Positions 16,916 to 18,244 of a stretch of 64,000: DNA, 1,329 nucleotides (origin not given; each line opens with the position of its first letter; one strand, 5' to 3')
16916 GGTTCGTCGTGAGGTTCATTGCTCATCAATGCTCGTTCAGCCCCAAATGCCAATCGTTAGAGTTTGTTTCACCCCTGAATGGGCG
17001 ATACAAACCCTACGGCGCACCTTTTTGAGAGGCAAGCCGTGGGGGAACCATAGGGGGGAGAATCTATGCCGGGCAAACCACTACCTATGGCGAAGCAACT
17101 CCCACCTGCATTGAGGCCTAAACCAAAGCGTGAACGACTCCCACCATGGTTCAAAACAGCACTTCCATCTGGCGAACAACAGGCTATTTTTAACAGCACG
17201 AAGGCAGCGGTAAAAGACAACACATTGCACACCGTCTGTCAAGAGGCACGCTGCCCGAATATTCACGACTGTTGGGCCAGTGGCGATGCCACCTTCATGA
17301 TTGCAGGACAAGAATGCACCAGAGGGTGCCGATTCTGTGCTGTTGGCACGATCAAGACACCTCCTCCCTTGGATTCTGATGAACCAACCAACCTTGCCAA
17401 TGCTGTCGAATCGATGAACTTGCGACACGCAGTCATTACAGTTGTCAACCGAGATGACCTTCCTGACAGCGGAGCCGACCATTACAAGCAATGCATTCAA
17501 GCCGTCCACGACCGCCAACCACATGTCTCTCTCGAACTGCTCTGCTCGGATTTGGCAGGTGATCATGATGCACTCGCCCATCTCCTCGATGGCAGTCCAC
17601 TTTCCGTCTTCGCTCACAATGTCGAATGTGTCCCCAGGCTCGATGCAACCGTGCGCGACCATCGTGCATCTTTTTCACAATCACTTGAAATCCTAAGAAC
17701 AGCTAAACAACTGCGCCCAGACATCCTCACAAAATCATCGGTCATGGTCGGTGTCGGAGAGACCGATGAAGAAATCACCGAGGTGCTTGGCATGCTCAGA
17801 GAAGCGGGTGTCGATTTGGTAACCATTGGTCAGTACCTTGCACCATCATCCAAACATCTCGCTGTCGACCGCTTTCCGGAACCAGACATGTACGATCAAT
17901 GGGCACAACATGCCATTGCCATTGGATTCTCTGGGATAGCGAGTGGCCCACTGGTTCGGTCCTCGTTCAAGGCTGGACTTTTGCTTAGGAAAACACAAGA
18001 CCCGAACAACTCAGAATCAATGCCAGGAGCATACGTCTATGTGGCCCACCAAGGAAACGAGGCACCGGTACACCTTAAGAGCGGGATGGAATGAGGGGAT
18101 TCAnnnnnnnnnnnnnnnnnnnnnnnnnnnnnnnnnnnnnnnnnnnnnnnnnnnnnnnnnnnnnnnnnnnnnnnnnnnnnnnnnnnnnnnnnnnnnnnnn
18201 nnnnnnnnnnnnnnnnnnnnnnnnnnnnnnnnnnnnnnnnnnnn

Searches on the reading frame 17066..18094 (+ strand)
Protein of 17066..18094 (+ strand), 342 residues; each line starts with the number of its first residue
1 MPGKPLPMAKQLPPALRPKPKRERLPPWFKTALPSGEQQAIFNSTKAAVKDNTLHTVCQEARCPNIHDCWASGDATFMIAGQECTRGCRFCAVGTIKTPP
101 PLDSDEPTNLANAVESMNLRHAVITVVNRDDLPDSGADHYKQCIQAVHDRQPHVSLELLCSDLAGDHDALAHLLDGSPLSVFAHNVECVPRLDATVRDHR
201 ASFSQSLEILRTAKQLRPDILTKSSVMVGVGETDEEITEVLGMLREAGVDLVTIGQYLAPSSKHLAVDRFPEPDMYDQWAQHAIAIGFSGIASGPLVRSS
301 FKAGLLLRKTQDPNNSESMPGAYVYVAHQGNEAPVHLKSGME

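Call 84: search_protein_families(library=pfam, proteins=[window:17066-18094:+], max_evalue=0.00001)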
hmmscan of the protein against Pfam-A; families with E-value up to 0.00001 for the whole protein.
window:17066-18094:+ (342 aa): 2 families
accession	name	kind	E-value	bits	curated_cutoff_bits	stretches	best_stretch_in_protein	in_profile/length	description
PF04055.27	Radical_SAM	-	1e-14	55.5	29.5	1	81-242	4-164/166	Radical SAM superfamily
PF16881.10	LIAS_N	-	6.1e-10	39.9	27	1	17-63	53-96/96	N-terminal domain of lipoyl synthase of Radical_SAM family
